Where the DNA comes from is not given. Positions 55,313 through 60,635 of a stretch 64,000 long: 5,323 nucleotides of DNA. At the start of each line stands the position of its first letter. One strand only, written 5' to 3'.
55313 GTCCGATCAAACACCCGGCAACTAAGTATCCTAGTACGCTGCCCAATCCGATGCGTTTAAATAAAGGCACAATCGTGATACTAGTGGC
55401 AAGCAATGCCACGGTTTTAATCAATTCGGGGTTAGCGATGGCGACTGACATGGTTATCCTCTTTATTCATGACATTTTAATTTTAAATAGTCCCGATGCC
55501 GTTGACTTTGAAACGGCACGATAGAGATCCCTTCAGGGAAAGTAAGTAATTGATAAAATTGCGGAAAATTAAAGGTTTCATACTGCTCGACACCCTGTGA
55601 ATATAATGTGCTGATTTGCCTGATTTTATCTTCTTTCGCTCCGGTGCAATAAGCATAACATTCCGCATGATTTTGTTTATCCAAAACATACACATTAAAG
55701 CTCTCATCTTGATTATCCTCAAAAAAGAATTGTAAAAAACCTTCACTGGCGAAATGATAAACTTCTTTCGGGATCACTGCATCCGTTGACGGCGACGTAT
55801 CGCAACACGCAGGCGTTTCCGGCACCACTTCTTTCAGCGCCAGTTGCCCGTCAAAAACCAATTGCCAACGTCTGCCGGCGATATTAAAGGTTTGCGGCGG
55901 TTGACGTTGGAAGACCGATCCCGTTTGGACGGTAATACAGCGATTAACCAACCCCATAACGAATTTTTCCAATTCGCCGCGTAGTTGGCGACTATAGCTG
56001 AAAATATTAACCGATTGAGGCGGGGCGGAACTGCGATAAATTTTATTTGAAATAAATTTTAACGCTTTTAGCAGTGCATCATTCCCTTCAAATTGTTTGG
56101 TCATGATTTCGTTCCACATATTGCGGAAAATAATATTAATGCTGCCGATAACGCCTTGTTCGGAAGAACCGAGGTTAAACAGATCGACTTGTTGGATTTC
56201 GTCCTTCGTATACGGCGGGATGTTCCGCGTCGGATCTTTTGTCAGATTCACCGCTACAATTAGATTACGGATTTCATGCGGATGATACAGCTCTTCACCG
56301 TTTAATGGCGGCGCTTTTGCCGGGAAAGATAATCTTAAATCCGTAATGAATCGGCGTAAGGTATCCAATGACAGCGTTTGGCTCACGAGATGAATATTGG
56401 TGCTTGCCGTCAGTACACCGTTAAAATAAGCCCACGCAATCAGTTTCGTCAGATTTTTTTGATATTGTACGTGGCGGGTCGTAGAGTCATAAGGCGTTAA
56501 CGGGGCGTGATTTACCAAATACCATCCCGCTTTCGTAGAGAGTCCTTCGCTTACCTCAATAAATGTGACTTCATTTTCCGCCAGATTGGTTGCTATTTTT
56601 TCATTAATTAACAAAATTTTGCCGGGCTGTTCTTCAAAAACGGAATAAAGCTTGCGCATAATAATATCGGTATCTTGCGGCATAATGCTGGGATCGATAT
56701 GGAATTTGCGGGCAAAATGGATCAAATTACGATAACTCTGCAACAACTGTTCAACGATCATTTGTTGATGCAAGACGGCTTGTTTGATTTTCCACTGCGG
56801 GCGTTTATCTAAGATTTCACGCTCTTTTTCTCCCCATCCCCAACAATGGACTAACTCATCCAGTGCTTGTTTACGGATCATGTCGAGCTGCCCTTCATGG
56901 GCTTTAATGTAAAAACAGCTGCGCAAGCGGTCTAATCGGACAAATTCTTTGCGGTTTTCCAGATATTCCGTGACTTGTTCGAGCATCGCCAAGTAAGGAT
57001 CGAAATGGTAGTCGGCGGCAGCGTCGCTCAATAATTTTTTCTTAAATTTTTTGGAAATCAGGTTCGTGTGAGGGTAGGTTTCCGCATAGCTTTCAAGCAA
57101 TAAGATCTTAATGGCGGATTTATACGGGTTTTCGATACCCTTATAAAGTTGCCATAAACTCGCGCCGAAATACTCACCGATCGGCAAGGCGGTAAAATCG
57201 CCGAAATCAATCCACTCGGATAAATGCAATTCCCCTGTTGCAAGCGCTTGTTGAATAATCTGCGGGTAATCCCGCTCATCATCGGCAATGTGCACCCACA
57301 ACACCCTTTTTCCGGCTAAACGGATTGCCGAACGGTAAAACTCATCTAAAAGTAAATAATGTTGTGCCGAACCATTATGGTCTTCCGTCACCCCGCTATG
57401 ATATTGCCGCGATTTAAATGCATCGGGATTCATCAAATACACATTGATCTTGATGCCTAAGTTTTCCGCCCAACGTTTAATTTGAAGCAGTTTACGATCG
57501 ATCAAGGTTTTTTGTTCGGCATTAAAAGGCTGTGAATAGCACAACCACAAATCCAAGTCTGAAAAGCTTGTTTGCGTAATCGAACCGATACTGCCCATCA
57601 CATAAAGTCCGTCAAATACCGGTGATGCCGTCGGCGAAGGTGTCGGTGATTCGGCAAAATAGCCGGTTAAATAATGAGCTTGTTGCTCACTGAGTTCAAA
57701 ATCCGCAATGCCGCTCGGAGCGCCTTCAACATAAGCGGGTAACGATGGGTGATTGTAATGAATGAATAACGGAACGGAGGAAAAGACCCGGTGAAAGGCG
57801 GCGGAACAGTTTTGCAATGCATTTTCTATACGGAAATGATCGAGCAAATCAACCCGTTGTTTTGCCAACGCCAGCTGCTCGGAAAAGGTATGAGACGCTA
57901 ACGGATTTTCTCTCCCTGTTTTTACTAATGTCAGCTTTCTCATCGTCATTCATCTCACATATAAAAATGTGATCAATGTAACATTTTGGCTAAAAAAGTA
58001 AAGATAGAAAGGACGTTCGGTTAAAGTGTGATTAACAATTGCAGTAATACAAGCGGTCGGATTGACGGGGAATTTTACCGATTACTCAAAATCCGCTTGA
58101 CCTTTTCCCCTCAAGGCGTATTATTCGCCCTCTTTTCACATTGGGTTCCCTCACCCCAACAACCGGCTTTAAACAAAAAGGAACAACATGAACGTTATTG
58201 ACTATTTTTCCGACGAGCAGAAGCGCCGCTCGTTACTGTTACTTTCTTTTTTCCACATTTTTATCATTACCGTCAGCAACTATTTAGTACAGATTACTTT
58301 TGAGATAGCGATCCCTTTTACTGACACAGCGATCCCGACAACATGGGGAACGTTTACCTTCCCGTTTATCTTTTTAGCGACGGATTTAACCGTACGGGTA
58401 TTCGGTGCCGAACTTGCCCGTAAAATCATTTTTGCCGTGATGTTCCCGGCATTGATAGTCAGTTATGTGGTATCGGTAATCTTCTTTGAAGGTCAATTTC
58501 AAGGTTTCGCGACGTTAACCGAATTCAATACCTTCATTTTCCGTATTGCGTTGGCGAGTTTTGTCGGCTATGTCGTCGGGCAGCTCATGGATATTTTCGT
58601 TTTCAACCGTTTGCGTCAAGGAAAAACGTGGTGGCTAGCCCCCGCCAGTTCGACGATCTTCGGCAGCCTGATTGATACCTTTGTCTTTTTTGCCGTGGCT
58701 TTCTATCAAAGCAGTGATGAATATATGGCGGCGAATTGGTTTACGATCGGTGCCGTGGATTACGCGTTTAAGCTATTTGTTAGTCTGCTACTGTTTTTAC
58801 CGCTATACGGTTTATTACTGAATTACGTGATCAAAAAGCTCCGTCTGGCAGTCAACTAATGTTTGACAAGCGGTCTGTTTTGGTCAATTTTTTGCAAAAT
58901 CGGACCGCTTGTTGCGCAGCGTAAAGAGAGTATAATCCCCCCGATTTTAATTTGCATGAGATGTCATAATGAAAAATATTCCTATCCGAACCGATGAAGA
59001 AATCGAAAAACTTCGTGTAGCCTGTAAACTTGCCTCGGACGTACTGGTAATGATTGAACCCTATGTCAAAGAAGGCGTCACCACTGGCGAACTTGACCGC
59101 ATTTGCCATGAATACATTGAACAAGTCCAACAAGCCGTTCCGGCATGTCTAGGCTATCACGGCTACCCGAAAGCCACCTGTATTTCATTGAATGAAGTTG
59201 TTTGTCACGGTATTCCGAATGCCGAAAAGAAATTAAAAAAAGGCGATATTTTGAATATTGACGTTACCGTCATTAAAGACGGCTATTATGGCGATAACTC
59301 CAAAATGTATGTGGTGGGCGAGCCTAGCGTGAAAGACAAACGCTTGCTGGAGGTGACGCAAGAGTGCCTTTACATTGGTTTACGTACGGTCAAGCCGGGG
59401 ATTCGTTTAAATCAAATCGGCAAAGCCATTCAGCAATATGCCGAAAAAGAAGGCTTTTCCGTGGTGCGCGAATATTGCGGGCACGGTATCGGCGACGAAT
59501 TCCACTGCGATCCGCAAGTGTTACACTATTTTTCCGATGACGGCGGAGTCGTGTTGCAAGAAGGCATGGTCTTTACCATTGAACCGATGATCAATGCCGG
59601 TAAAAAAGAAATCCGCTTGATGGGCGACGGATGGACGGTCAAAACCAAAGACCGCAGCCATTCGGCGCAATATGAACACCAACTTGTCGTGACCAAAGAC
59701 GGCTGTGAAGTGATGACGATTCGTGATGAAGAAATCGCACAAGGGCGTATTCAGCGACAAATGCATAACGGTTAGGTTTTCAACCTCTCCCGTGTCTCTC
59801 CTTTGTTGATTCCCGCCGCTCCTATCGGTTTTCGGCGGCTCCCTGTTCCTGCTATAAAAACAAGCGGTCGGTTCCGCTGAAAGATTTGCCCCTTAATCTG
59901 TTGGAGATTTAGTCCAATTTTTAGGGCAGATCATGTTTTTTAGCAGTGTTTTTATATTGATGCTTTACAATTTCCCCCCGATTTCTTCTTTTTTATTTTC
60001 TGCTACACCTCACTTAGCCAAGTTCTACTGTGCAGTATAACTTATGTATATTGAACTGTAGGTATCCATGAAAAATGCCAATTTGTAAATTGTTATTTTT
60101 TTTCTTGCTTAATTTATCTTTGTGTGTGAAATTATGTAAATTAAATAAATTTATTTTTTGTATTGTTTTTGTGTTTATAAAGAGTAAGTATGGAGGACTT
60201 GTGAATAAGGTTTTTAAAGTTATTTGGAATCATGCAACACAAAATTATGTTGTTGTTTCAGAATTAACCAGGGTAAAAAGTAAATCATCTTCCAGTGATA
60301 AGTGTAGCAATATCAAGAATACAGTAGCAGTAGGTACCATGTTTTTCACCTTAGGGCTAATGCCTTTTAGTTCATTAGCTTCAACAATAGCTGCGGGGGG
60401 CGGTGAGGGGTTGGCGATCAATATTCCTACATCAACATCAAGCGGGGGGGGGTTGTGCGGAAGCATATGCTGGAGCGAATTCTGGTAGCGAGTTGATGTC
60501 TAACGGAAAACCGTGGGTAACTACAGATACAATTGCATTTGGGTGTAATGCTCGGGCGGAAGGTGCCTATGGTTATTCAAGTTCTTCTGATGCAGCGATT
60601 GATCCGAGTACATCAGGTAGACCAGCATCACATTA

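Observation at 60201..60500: G9 homopolymer splits a trimeric autotransporter adhesin just after its signal peptide: candidate ON/OFF phase variation (currently OFF)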

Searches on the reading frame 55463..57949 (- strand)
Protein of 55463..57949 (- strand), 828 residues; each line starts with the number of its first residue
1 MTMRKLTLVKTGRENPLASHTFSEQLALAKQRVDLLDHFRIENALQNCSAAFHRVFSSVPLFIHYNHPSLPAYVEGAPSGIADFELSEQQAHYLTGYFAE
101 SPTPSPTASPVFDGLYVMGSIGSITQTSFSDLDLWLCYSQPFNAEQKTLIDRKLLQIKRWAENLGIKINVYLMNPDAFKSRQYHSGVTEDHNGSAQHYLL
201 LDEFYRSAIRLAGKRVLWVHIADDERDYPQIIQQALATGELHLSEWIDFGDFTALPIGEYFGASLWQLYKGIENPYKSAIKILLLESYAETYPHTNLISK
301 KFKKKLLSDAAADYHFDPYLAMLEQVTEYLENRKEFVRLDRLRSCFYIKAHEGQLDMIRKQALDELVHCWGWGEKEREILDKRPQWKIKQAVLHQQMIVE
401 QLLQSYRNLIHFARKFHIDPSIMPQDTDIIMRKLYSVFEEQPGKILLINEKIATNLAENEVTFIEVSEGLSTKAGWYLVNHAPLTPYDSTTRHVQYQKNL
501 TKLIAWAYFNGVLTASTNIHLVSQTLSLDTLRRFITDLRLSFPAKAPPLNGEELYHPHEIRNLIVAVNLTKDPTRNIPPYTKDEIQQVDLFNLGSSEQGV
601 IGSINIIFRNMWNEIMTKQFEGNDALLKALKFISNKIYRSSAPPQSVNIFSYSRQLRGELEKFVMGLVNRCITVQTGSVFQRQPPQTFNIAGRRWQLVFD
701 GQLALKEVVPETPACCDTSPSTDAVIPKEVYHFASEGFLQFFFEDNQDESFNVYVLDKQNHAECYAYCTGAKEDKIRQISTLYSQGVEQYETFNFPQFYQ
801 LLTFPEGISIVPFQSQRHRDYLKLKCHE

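Call 40: search_protein_families(library=ncbifam, proteins=[window:55463-57949:-], max_evalue=1e-10)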
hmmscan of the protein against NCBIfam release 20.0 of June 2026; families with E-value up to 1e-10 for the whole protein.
window:55463-57949:- (828 aa): 9 families
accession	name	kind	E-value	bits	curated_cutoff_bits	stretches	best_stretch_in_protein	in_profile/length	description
NF006978.0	PRK09450.1-2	equivalog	0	1072.2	1035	1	24-821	3-837/841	class I adenylate cyclase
NF006979.0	PRK09450.1-4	equivalog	1.8e-199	664.5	1316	1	29-817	8-827/850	class I adenylate cyclase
NF006977.0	PRK09450.1-1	equivalog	2.5e-186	621.1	1761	1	29-817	8-827/848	class I adenylate cyclase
NF006984.0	PRK09450.2-4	equivalog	2.9e-148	495.9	1300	1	25-765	19-775/956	class I adenylate cyclase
NF006980.0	PRK09450.1-5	equivalog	7.6e-130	434.3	990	1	29-814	8-797/807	class I adenylate cyclase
NF006982.0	PRK09450.2-2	equivalog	3.2e-116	389.4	1547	1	27-655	21-668/951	class I adenylate cyclase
NF006983.0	PRK09450.2-3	equivalog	4.1e-104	349.3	1810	1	30-654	24-664/949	class I adenylate cyclase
NF006985.0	PRK09450.2-5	equivalog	1.7e-103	347.6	1866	1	26-654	20-662/951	class I adenylate cyclase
NF006981.0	PRK09450.2-1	equivalog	7.6e-103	345.1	802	1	25-638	19-634/638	class I adenylate cyclase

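Call 47: find_encoding_contigs(protein=window:55463-57949:-, flank=10000, max_places=10)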
Protein window:55463-57949:- (828 aa): no gene with exactly this product is on record in the collection.

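Call 49: find_encoding_contigs(protein=window:55463-57943:-, flank=10000, max_places=10)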
Protein window:55463-57943:- (826 aa): 9 contigs read that carry it; 1 place shown.
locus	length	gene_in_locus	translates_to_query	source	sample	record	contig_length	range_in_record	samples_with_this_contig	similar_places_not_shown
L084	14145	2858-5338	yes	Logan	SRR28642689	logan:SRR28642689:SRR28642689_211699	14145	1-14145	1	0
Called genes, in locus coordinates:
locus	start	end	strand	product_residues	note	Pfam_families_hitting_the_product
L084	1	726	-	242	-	?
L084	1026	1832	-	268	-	PF00557:Peptidase_M24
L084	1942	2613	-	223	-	PF02592:Vut_1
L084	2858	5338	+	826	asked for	PF12633:Adenyl_cycl_N, PF01295:Adenylate_cycl, PF26690:Adenylate_cycl_3rd, PF26691:Adenylate_cycl_4th, PF26693:Adenylate_cycl_C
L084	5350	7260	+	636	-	PF00999:Na_H_Exchanger, PF02254:TrkA_N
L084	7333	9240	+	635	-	PF01578:Cytochrom_C_asm, PF16327:CcmF_C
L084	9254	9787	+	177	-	PF00578:AhpC-TSA, PF08534:Redoxin, PF13905:Thioredoxin_8 (faint)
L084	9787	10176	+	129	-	PF03918:CcmH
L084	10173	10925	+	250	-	PF13431:TPR_17 (faint), PF00515:TPR_1 (faint), PF07719:TPR_2 (faint), PF23914:TPR_CcmH_CycH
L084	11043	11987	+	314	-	PF01118:Semialdhyde_dh (weak), PF22698:Semialdhyde_dhC_1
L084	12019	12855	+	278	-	PF00696:AA_kinase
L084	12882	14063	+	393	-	PF00202:Aminotran_3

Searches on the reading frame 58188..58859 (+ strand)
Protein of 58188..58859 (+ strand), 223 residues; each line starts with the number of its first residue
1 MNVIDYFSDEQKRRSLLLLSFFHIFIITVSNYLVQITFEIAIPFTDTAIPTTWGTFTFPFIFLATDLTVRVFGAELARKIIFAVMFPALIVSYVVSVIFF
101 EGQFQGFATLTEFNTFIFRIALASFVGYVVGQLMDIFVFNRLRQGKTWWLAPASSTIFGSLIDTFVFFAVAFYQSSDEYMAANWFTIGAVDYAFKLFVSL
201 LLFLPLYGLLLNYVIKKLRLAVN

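Call 20: find_encoding_contigs(protein=window:58188-58859:+, flank=10000, max_places=10)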
Protein window:58188-58859:+ (223 aa): 11 contigs read that carry it; 2 places shown.
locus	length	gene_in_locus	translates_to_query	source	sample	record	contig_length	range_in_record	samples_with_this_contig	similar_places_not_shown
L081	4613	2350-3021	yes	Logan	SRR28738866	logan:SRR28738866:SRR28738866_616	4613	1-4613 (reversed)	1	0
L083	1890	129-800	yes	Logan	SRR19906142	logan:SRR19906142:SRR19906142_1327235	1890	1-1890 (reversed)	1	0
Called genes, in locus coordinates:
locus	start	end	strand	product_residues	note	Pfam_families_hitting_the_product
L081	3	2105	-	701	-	?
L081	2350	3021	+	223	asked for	PF02592:Vut_1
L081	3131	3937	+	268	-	PF00557:Peptidase_M24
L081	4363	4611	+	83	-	?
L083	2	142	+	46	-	?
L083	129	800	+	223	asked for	PF02592:Vut_1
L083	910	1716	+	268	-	PF00557:Peptidase_M24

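Call 68: find_encoding_contigs(protein=window:58188-58859:+, flank=1700, max_places=10)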
Protein window:58188-58859:+ (223 aa): 11 contigs read that carry it; 5 places shown.
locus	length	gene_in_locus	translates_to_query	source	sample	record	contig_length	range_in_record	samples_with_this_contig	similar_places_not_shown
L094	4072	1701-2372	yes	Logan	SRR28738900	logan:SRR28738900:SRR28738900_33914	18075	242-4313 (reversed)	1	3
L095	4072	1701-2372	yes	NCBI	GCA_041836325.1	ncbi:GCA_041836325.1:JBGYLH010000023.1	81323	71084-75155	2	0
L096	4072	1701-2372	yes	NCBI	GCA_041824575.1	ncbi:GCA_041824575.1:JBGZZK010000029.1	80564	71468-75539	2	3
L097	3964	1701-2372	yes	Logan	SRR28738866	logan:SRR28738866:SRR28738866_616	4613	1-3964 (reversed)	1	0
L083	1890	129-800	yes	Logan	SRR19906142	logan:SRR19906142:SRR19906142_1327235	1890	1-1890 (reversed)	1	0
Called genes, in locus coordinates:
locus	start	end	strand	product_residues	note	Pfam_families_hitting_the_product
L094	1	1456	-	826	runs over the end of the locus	PF12633:Adenyl_cycl_N, PF01295:Adenylate_cycl, PF26690:Adenylate_cycl_3rd, PF26691:Adenylate_cycl_4th, PF26693:Adenylate_cycl_C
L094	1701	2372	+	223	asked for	PF02592:Vut_1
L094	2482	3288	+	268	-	PF00557:Peptidase_M24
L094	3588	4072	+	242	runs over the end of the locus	?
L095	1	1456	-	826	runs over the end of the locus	PF12633:Adenyl_cycl_N, PF01295:Adenylate_cycl, PF26690:Adenylate_cycl_3rd, PF26691:Adenylate_cycl_4th, PF26693:Adenylate_cycl_C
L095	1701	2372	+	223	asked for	PF02592:Vut_1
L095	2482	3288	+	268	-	PF00557:Peptidase_M24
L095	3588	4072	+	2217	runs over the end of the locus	?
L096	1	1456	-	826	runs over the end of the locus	PF12633:Adenyl_cycl_N, PF01295:Adenylate_cycl, PF26690:Adenylate_cycl_3rd, PF26691:Adenylate_cycl_4th, PF26693:Adenylate_cycl_C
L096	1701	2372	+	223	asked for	PF02592:Vut_1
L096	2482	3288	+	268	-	PF00557:Peptidase_M24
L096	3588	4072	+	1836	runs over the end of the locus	?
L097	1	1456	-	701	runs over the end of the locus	?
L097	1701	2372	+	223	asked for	PF02592:Vut_1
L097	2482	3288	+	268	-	PF00557:Peptidase_M24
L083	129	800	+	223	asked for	PF02592:Vut_1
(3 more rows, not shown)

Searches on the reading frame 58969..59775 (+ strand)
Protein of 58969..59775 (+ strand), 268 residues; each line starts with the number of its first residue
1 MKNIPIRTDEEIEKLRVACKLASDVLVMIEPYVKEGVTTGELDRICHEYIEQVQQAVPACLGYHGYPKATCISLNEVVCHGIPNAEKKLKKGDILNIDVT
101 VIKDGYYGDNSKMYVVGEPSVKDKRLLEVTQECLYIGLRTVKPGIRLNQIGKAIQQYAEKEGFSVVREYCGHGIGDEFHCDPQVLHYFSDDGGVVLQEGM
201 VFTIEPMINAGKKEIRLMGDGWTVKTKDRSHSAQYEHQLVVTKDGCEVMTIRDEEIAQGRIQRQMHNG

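Call 14: find_encoding_contigs(protein=window:58969-59775:+, flank=10000, max_places=10)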
Protein window:58969-59775:+ (268 aa): 12 contigs read that carry it; 3 places shown.
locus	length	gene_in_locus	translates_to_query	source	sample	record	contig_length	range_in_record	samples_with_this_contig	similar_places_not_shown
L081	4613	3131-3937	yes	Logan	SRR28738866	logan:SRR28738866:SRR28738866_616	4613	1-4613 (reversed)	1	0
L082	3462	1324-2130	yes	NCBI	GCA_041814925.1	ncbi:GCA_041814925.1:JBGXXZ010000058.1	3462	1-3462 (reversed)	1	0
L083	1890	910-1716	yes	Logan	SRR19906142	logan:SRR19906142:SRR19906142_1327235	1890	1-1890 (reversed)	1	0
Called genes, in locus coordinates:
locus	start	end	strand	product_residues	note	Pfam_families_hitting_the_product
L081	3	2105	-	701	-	?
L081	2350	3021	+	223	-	PF02592:Vut_1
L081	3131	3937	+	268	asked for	PF00557:Peptidase_M24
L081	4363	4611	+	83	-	?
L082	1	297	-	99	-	?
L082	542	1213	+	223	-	PF02592:Vut_1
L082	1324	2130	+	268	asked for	PF00557:Peptidase_M24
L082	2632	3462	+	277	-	?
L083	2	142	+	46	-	?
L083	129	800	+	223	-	PF02592:Vut_1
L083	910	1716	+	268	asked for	PF00557:Peptidase_M24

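Call 19: list_cluster_members(proteins=[window:58969-59775:+, window:58188-58859:+, P0001])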
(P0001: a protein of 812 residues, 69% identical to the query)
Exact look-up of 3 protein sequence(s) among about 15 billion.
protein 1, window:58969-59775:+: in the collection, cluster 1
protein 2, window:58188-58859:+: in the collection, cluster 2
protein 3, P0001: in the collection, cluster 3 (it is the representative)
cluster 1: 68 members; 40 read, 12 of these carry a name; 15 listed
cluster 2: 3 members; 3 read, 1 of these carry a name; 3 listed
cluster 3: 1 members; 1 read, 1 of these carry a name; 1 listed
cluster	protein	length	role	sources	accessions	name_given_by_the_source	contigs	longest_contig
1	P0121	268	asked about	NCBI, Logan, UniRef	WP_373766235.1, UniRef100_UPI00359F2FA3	type I methionyl aminopeptidase [Glaesserella sp.] | type I methionyl aminopeptidase n=1 Tax=Glaesserella sp. TaxID=2094731 RepID=UPI00359F2FA3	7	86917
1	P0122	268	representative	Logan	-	-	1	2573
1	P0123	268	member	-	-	type I methionyl aminopeptidase [Glaesserella parasuis] | Methionine aminopeptidase n=3 Tax=Glaesserella parasuis TaxID=738 RepID=A0A084F0M3_GLAPU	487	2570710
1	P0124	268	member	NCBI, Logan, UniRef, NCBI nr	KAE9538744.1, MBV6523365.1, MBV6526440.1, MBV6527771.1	type I methionyl aminopeptidase [Ursidibacter maritimus] | Methionine aminopeptidase n=1 Tax=Ursidibacter maritimus TaxID=1331689 ...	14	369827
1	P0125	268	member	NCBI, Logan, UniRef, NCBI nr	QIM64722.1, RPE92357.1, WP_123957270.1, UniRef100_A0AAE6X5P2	type I methionyl aminopeptidase [Frederiksenia canicola] | Methionine aminopeptidase n=1 Tax=Frederiksenia canicola TaxID=123824 ...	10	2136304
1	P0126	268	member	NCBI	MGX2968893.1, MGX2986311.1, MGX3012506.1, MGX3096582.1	type I methionyl aminopeptidase [Ursidibacter sp. B-7004-1]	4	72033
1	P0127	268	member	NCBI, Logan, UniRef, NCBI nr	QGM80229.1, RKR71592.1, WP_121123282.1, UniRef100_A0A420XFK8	type I methionyl aminopeptidase [Otariodibacter oris] | Methionine aminopeptidase n=1 Tax=Otariodibacter oris TaxID=1032623 RepID=A0A420XFK8_9PAST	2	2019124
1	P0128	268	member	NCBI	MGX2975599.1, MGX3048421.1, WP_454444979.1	type I methionyl aminopeptidase [Ursidibacter arcticus]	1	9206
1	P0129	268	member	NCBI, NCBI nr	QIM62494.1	type I methionyl aminopeptidase [Pasteurellaceae bacterium Orientalotternb1]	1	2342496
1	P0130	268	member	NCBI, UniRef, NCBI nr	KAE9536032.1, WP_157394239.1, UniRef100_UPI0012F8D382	type I methionyl aminopeptidase [Ursidibacter arcticus] | type I methionyl aminopeptidase n=1 Tax=Ursidibacter arcticus TaxID=1524965 ...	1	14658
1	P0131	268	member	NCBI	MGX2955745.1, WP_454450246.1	type I methionyl aminopeptidase [Ursidibacter arcticus]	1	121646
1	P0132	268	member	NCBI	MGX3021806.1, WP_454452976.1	type I methionyl aminopeptidase [Ursidibacter sp. B-7004-1]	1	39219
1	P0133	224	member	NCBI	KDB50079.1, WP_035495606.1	type I methionyl aminopeptidase, partial [Glaesserella parasuis]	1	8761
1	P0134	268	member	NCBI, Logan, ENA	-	-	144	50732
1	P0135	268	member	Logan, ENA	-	-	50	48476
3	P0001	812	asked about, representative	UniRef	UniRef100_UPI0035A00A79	ESPR-type extended signal peptide-containing protein n=1 Tax=Glaesserella sp. ...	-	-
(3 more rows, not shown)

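Call 66: find_encoding_contigs(protein=window:58969-59775:+, flank=1500, max_places=10)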
Protein window:58969-59775:+ (268 aa): 12 contigs read that carry it; 6 places shown.
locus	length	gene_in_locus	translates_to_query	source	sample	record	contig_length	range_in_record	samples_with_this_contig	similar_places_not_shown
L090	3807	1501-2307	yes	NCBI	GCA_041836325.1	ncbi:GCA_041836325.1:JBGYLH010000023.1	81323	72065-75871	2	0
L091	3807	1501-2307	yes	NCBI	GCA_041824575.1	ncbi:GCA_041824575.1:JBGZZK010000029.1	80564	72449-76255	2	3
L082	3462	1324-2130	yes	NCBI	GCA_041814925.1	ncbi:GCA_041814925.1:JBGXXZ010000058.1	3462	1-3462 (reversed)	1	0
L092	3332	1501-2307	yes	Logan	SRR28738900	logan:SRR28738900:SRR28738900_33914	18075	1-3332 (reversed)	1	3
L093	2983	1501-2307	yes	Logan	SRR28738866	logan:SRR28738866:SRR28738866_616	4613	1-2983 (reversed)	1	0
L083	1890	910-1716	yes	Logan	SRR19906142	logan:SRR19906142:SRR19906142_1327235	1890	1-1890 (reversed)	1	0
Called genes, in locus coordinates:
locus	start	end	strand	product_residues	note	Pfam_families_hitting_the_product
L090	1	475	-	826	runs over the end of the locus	PF12633:Adenyl_cycl_N, PF01295:Adenylate_cycl, PF26690:Adenylate_cycl_3rd, PF26691:Adenylate_cycl_4th, PF26693:Adenylate_cycl_C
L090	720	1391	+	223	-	PF02592:Vut_1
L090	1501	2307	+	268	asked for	PF00557:Peptidase_M24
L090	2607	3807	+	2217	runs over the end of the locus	?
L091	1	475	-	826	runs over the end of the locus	PF12633:Adenyl_cycl_N, PF01295:Adenylate_cycl, PF26690:Adenylate_cycl_3rd, PF26691:Adenylate_cycl_4th, PF26693:Adenylate_cycl_C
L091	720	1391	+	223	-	PF02592:Vut_1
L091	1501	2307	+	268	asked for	PF00557:Peptidase_M24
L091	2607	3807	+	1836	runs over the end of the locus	?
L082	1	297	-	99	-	?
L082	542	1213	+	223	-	PF02592:Vut_1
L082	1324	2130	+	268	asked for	PF00557:Peptidase_M24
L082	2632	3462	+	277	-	?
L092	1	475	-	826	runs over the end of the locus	PF12633:Adenyl_cycl_N, PF01295:Adenylate_cycl, PF26690:Adenylate_cycl_3rd, PF26691:Adenylate_cycl_4th, PF26693:Adenylate_cycl_C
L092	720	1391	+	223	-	PF02592:Vut_1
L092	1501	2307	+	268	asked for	PF00557:Peptidase_M24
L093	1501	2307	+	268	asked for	PF00557:Peptidase_M24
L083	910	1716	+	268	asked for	PF00557:Peptidase_M24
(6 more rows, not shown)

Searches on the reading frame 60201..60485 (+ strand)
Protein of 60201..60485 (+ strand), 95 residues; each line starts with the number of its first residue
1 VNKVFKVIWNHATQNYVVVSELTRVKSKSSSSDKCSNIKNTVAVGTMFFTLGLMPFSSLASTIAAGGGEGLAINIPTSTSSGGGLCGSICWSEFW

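Call 9: find_encoding_contigs(protein=window:60201-60485:+, flank=10000, max_places=10)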
Protein seq(95 aa) (95 aa): no gene with exactly this product is on record in the collection.
